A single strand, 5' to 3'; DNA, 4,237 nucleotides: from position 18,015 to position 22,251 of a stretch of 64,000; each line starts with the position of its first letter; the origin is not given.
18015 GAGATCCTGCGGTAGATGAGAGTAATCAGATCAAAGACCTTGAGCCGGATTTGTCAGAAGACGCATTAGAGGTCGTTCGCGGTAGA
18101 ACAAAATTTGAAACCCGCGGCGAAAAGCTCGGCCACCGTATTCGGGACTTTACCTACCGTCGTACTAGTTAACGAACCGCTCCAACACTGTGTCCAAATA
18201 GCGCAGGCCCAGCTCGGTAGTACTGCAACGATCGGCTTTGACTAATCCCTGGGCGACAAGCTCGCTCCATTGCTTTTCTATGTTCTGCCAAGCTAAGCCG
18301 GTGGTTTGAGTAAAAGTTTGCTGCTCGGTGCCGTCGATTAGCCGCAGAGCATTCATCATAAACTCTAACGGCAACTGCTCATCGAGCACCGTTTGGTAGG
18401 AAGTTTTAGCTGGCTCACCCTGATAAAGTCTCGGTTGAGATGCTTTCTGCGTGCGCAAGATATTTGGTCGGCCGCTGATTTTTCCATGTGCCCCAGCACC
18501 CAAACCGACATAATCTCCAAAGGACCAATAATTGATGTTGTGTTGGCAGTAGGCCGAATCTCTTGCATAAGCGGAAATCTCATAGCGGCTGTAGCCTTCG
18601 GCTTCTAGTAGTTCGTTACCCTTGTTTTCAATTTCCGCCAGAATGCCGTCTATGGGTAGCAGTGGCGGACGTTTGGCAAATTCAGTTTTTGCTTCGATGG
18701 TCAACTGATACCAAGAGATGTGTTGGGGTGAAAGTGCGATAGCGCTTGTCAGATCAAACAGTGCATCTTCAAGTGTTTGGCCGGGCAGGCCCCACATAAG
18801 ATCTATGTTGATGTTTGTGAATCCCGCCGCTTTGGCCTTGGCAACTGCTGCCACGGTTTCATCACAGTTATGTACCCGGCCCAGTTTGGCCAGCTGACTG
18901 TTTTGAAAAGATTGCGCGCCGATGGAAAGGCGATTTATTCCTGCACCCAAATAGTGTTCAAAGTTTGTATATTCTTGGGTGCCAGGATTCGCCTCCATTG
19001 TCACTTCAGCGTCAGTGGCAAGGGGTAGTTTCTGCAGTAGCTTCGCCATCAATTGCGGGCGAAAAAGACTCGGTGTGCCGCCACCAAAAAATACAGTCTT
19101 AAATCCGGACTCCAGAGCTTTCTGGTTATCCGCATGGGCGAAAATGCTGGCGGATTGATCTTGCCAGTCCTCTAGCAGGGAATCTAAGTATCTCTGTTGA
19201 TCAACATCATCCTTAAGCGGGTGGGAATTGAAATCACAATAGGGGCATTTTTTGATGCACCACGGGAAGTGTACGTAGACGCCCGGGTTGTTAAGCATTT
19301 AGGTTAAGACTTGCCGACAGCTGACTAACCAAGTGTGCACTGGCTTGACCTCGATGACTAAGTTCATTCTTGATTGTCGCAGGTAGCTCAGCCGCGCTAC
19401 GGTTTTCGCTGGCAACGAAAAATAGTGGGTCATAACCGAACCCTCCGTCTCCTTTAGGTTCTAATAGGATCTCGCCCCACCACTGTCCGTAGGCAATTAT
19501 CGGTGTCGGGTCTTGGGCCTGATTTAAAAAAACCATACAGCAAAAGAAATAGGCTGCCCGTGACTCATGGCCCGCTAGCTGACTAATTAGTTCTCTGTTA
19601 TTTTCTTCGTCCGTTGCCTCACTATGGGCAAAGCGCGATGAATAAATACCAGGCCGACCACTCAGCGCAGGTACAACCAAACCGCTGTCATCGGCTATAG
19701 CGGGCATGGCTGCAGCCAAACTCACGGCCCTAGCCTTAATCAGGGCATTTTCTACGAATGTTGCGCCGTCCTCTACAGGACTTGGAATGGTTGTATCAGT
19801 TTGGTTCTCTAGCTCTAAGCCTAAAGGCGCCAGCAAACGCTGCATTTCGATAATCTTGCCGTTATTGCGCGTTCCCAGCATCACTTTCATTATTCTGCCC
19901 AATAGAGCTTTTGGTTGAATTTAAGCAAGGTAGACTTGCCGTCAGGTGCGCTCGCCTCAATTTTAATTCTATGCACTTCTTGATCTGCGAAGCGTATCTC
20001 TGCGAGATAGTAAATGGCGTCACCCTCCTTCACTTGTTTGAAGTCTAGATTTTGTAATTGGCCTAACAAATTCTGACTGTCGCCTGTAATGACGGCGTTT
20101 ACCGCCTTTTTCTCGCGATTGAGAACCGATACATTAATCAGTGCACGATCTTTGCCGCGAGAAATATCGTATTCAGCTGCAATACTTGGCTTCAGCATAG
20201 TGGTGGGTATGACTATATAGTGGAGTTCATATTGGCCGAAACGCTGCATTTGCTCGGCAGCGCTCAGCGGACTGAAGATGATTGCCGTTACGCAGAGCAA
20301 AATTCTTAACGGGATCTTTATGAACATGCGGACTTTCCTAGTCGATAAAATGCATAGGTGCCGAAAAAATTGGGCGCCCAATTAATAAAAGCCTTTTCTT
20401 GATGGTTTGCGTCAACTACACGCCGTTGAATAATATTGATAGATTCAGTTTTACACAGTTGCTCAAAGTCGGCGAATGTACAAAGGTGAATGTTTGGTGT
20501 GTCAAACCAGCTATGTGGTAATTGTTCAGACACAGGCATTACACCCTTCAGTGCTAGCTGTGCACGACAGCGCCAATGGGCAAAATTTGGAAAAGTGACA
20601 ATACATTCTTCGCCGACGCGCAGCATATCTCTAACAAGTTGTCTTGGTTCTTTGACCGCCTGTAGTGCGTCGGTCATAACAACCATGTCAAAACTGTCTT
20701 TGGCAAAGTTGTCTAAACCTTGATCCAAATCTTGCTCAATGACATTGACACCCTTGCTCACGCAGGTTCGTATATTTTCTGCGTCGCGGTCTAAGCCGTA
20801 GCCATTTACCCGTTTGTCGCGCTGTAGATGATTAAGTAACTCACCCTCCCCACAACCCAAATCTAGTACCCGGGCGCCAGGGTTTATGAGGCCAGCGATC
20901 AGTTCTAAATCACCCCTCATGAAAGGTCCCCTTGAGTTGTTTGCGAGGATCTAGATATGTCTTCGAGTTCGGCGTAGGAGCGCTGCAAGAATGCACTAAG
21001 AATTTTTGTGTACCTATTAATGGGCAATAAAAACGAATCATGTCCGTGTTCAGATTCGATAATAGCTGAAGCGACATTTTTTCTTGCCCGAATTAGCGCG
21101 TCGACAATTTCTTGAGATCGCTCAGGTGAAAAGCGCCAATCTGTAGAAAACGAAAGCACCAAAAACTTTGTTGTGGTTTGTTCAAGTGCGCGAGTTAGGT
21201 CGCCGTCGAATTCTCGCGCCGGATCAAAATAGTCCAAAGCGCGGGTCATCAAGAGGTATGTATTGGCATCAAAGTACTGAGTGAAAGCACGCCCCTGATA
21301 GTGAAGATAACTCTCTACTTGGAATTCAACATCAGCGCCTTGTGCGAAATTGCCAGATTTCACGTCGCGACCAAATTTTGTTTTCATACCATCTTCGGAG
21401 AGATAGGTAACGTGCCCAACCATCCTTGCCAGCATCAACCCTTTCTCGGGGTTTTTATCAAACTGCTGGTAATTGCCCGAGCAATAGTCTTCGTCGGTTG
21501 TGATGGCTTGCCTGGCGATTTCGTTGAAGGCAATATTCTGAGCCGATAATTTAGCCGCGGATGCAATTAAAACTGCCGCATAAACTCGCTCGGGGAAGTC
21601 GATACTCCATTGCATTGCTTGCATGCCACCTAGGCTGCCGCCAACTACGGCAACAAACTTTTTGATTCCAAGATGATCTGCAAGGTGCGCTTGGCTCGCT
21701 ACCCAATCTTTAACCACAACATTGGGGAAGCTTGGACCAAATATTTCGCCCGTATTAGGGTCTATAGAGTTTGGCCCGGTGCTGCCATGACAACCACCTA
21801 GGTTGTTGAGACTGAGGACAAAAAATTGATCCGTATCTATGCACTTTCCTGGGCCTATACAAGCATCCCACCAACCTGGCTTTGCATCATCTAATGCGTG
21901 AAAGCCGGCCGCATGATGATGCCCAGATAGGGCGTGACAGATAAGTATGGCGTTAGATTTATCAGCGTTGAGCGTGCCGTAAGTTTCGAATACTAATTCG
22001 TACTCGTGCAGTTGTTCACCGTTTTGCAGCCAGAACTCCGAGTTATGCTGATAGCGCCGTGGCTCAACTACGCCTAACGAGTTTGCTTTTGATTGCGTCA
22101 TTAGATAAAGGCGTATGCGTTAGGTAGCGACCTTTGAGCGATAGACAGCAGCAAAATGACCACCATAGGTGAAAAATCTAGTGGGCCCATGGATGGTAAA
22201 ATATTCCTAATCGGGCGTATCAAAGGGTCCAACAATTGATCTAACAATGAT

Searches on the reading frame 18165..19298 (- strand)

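Call 41: search_protein_families(library=ncbifam, proteins=[window:18165-19298:-], max_evalue=0.00001)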
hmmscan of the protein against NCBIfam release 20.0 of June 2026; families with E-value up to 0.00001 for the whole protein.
window:18165-19298:- (377 aa): 20 families
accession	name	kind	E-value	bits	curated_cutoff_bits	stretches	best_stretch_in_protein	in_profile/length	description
TIGR00539.1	hemN_rel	equivalog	8.7e-98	327.7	205.4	1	7-363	3-356/361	radical SAM family heme chaperone HemW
NF005133.0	PRK06582.1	equivalog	5.2e-68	229.8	597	1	3-356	10-368/390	coproporphyrinogen III oxidase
NF006067.1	PRK08208.1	equivalog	3.2e-42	145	380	1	6-375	37-414/427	STM4012 family radical SAM protein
NF004567.0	PRK05904.1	equivalog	2.7e-40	138.6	355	1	7-273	9-266/353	coproporphyrinogen III oxidase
TIGR04107.1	rSAM_HutW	equivalog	3.3e-40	138.2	400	1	7-277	42-314/419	heme anaerobic degradation radical SAM methyltransferase ChuW/HutW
TIGR03994.1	rSAM_HemZ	equivalog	5.5e-33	114.7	321.4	1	6-205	86-282/401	coproporphyrinogen dehydrogenase HemZ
TIGR00538.1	hemN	equivalog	2.2e-27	96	324.95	1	7-199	52-240/454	oxygen-independent coproporphyrinogen III oxidase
NF006064.0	PRK08207.2-2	equivalog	3.4e-26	92.3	504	1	6-241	146-380/465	coproporphyrinogen III oxidase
NF006385.0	PRK08629.1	equivalog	3.4e-26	92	355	1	7-272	55-307/439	coproporphyrinogen III oxidase family protein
NF006061.0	PRK08207.1-4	equivalog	2.6e-23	82.6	702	1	6-209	175-378/501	coproporphyrinogen III oxidase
NF006060.0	PRK08207.1-3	equivalog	4.2e-22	78.6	653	1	6-202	151-347/477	coproporphyrinogen III oxidase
NF006066.0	PRK08207.2-5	equivalog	2.6e-19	69.2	1117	1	6-202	192-387/518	coproporphyrinogen III oxidase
NF006059.0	PRK08207.1-1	equivalog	1.6e-18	66.7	1012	1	6-208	173-375/496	coproporphyrinogen III oxidase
NF006062.0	PRK08207.1-5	equivalog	2e-17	63.2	1007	1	6-201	150-345/476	coproporphyrinogen III oxidase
NF006063.0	PRK08207.2-1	equivalog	3.5e-16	58.9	1074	1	6-203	194-390/518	coproporphyrinogen III oxidase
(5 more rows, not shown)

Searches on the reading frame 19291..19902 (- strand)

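Call 41: search_protein_families(library=ncbifam, proteins=[window:19291-19902:-], max_evalue=0.00001)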
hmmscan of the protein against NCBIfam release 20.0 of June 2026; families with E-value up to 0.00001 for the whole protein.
window:19291-19902:- (203 aa): 8 families
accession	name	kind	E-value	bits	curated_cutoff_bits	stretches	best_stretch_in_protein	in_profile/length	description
NF011397.0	PRK14822.1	equivalog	1.5e-55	187.7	234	1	5-198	2-196/201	XTP/dITP diphosphatase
TIGR00042.1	TIGR00042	equivalog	8.3e-51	172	145.35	1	6-195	1-183/184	RdgB/HAM1 family non-canonical purine NTP pyrophosphatase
NF011399.0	PRK14824.1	subfamily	6.1e-47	159.7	267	1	4-196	2-201/206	putative deoxyribonucleotide triphosphate pyrophosphatase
NF002698.0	PRK02491.1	equivalog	1.6e-45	155.6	301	1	7-193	130-318/328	nucleoside-triphosphate diphosphatase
NF011398.0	PRK14823.1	equivalog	1.3e-34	119.6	272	1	5-196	1-189/191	non-canonical purine NTP diphosphatase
NF011401.0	PRK14826.1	equivalog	5e-32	111.1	268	1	5-200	9-221/226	putative deoxyribonucleotide triphosphate pyrophosphatase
NF011396.0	PRK14821.1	equivalog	2.6e-27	95.5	203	1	5-196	1-181/185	XTP/dITP diphosphatase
NF011400.0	PRK14825.1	equivalog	3.7e-22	79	246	1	8-193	5-192/199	putative deoxyribonucleotide triphosphate pyrophosphatase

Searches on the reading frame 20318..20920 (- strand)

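Call 41: search_protein_families(library=ncbifam, proteins=[window:20318-20920:-], max_evalue=0.00001)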
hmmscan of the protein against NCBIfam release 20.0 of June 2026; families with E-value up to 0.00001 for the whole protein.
window:20318-20920:- (200 aa): 6 families
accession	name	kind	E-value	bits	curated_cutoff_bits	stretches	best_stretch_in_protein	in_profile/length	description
TIGR02081.1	metW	equivalog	6.5e-78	260.8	189.5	1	2-194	1-193/194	methionine biosynthesis protein MetW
NF045667.1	MTase_DVU1556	equivalog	3.4e-14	52.8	155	1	12-102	20-110/213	DVU_1556 family methyltransferase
NF043040.1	corrin_prot_MT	hypoth_equivalog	1.4e-07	31.2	180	1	8-86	35-120/216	corrinoid protein-associated methyltransferase CpaM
TIGR02072.1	BioC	equivalog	2.9e-07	30.5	184.95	1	16-113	36-135/244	malonyl-ACP O-methyltransferase BioC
TIGR01983.1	UbiG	equivalog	5.5e-06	25.9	102.95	1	15-101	50-141/228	bifunctional 2-polyprenyl-6-hydroxyphenol methylase/3-demethylubiquinol 3-O-methyltransferase UbiG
NF004452.0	PRK05785.1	equivalog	8.3e-06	25.4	207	0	12-129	49-167/228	hypothetical protein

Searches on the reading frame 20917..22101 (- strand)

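Call 41: search_protein_families(library=ncbifam, proteins=[window:20917-22101:-], max_evalue=0.00001)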
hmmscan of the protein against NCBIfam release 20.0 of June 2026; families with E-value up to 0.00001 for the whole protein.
window:20917-22101:- (394 aa): 12 families
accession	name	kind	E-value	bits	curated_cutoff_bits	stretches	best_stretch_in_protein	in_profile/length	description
NF047916.1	MetX_succinyl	exception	2.6e-185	615.7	560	1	8-374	1-368/370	homoserine O-succinyltransferase MetX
NF001209.0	PRK00175.1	equivalog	2.1e-162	540.3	331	1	3-377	3-377/381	homoserine O-acetyltransferase MetX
TIGR01392.2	MetX_acetyl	equivalog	6.5e-134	446.4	500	1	20-372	2-350/351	homoserine O-acetyltransferase MetX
NF047917.1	MetX_acetyl_MTB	exception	2.7e-92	309.7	475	1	18-373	10-360/361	homoserine O-acetyltransferase MetX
NF005262.1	PRK06765.1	equivalog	2e-76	257.3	450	1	15-373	5-366/366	E22 family MetX-like putative esterase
NF005757.0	PRK07581.1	subfamily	1.7e-45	155.4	332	1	21-367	13-328/339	hypothetical protein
NF047915.1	homoser_Ac_Staph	exception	8.7e-37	127.1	500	1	22-374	12-315/320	homoserine O-acetyltransferase MetX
NF006449.0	PRK08775.1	equivalog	1.2e-28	100.1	296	1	33-375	46-340/344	homoserine O-succinyltransferase MetX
NF005071.0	PRK06489.1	equivalog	6.1e-23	81.5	305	1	21-375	38-358/362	hypothetical protein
NF051488.1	bifunc_PcaDC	exception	6.5e-09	35.4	390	1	128-188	59-118/375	bifunctional 3-oxoadipate enol-lactonase/4-carboxymuconolactone decarboxylase PcaDC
TIGR02427.1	protocat_pcaD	equivalog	1.8e-07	30.8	255.85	1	130-190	62-121/251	3-oxoadipate enol-lactonase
TIGR01738.1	bioH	equivalog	7.4e-07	29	206.95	0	151-213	68-130/245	pimeloyl-ACP methyl ester esterase BioH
